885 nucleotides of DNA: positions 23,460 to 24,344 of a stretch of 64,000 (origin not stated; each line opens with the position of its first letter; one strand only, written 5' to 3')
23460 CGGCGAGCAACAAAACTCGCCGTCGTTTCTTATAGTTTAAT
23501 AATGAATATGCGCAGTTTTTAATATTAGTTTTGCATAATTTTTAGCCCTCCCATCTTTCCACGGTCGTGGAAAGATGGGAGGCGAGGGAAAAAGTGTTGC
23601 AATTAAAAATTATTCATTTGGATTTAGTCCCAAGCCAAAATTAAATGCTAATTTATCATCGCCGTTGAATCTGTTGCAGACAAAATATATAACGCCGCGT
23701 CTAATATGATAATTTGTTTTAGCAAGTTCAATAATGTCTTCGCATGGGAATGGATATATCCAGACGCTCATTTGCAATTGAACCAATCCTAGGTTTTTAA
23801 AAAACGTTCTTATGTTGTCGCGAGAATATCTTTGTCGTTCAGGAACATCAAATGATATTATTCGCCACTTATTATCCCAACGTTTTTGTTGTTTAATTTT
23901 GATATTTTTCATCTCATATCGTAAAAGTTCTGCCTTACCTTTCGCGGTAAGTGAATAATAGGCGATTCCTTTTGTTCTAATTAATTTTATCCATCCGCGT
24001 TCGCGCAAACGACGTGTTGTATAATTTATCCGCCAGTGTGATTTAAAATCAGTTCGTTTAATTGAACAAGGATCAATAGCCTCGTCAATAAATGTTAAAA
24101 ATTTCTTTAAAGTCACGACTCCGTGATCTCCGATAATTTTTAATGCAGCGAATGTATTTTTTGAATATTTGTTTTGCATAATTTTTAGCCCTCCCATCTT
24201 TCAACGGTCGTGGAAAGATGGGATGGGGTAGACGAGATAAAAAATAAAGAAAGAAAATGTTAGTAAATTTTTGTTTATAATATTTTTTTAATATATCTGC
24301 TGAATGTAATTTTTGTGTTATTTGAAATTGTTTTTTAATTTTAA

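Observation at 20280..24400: AT-rich island encoding a GTP-cyclohydrolase-II-like protein, a CYTH triphosphate-tunnel enzyme, a frameshifted HAD phosphatase and a PaaX-like regulator bracketed by 62-bp hairpin direct repeats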

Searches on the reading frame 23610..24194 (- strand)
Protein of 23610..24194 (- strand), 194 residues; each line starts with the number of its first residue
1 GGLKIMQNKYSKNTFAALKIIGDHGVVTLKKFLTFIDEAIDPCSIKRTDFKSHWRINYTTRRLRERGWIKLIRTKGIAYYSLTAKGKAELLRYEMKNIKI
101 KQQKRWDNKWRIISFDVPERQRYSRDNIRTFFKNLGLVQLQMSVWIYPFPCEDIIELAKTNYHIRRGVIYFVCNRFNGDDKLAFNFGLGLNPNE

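Call 3: search_protein_families(library=pfam, proteins=[window:23610-24194:-], max_evalue=0.1)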
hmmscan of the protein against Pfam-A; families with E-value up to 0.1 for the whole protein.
window:23610-24194:- (194 aa): 3 families
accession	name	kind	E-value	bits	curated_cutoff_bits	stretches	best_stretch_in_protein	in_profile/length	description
PF20803.2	PaaX_M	-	1.3e-19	70.5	24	1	104-180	2-78/83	PaaX protein central Cas2-like domain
PF09827.14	CRISPR_Cas2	-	0.041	14.5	23.8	1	110-147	2-36/74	CRISPR associated protein Cas2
PF13463.12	HTH_27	-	0.064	14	22.2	0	56-86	36-68/68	Winged helix DNA-binding domain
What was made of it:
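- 23610..24179 (-): PaaX-like gene, 189 aa: a winged-helix domain plus a Cas2-like PaaX_M domain. The PaaX C-terminal domain is absent. PF20803 70.5 bits (call 3).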

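Call 12: search_protein_families(library=ncbifam, proteins=[window:23610-24179:-], max_evalue=0.1)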
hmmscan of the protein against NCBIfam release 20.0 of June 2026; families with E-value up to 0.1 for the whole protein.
window:23610-24179:- (189 aa): 2 families
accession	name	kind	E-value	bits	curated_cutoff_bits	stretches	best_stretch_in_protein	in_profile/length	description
TIGR02277.1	PaaX_trns_reg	equivalog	2.2e-09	37.3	264.55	1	56-151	42-138/279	phenylacetic acid degradation operon negative regulatory protein PaaX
TIGR01573.1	cas2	equivalog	0.0015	18.7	24.5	1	105-140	2-38/96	CRISPR-associated endonuclease Cas2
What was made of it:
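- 23610..24179 (-): TIGR02277 only 37 bits against a cut-off of 264 (call 12).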

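Call 13: search_protein_families(library=padloc, proteins=[window:23610-24179:-], max_evalue=0.1)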
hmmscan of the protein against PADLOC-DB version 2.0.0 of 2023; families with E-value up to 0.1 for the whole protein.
window:23610-24179:- (189 aa): 3 families
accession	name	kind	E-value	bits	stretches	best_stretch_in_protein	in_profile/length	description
PDLC00935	Cas2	-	0.0004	18.7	1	105-140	2-38/96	CRISPR-associated endonuclease Cas2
PDLC01251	Cas2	-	0.00066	17.9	1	105-140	2-34/84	"CAS-I,CAS-II,CAS-III,CAS-IV,CAS-V,CAS-VI; acquisition_2"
PDLC02068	Cas2_II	-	0.0053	14.4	1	98-143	18-64/137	-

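Call 64: list_cluster_members(proteins=[P0001, P0030, window:23610-24179:-])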
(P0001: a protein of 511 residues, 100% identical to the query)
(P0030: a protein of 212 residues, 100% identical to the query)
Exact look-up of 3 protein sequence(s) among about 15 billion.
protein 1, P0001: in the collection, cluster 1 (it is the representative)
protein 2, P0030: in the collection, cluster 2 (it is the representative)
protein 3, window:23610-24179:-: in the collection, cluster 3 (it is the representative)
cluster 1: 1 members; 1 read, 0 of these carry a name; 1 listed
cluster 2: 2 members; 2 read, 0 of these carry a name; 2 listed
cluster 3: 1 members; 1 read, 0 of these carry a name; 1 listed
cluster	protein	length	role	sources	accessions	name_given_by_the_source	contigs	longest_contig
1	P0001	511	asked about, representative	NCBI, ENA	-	-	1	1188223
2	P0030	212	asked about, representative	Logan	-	-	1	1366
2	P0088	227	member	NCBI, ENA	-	-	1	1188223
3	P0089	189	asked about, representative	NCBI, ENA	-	-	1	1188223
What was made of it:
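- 23610..24179 (-): The public gene call is 189 aa (call 64).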

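Call 77: find_homologous_proteins(query=window:23610-24179:-, max_evalue=0.001)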
Query window:23610-24179:- (189 aa): 8 proteins with E <= 0.001 among 118 candidates.
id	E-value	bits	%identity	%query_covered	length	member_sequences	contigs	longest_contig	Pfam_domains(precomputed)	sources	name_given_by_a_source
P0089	4.8e-126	436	100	100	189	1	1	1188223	PF20803.3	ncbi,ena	-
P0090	2.2e-65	238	60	96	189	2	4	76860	PF20803.3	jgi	jgi:DNA-binding transcriptional regulator PaaX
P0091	4.1e-59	217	74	66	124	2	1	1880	PF20803.3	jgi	jgi:DNA-binding transcriptional regulator PaaX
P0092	4.9e-46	175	47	95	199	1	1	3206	PF20803.3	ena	-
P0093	1.9e-45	173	47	95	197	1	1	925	PF20803.3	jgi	jgi:hypothetical protein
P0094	1.0e-44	170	48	94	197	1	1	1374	PF20803.3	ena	-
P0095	2.6e-42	162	51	77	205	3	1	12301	PF20803.3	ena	-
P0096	5.5e-41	158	69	56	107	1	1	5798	PF20803.3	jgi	jgi:DNA-binding transcriptional regulator PaaX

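Call 79: find_encoding_contigs(protein=P0090, flank=4000, max_places=3)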
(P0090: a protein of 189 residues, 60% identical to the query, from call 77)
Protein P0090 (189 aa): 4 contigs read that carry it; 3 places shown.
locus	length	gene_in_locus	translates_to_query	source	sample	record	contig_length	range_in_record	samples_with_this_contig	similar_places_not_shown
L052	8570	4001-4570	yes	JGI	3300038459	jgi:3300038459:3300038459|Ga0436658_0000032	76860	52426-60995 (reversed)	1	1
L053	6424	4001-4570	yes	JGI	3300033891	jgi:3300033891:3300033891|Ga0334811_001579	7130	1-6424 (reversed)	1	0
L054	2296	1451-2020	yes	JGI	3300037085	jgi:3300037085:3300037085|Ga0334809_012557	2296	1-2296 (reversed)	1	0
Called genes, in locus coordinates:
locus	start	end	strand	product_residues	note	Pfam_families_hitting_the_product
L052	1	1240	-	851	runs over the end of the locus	-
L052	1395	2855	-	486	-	-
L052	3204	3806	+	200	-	-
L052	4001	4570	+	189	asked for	PF20803:PaaX_M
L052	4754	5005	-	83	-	-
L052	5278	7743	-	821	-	PF00521:DNA_topoisoIV, PF03989:DNA_gyraseA_C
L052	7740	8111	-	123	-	-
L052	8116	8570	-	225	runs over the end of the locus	PF13483:Lactamase_B_3, PF12706:Lactamase_B_2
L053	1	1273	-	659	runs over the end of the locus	?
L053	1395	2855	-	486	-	-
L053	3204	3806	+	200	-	-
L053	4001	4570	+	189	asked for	PF20803:PaaX_M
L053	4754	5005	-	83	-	-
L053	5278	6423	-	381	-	?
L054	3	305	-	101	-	?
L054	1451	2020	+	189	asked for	PF20803:PaaX_M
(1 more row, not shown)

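Call 80: find_encoding_contigs(protein=P0095, flank=4000, max_places=2)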
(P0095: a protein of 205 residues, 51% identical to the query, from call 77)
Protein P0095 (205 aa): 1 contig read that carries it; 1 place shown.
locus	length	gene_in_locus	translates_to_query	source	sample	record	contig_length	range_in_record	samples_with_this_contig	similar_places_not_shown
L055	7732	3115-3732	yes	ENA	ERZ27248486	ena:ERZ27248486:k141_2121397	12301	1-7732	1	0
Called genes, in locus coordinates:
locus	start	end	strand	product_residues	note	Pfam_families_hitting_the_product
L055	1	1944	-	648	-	?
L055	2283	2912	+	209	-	-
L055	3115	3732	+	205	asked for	PF20803:PaaX_M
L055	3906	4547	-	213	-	-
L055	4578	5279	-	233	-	PF10026:DUF2268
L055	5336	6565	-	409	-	PF05402:PqqD (weak), PF04055:Radical_SAM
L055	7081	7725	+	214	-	-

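Call 85: find_encoding_contigs(protein=P0092, flank=3000, max_places=2)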
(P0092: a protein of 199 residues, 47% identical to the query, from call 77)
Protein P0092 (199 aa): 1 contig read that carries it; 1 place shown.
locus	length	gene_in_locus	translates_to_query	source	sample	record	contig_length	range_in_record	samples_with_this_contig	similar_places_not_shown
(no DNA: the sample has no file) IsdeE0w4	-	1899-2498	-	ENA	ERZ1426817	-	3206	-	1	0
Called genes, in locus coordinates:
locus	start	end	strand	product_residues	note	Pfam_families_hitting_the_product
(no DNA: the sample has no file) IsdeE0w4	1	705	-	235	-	?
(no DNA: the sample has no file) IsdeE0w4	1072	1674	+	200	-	-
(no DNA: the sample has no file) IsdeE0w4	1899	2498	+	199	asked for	PF20803:PaaX_M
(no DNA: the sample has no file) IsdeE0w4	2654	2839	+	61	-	-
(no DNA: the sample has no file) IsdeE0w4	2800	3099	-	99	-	-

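Call 86: find_encoding_contigs(protein=P0096, flank=3000, max_places=2)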
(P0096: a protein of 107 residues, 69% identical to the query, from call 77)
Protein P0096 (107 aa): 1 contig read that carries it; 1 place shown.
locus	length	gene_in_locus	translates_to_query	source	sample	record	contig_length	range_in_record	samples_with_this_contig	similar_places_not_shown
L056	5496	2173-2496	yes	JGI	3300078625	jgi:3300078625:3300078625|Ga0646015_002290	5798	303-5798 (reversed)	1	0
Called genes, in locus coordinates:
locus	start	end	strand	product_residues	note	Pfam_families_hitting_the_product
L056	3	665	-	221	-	?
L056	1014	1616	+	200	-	-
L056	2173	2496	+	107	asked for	PF20803:PaaX_M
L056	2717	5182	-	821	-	PF00521:DNA_topoisoIV, PF03989:DNA_gyraseA_C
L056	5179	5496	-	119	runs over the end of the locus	-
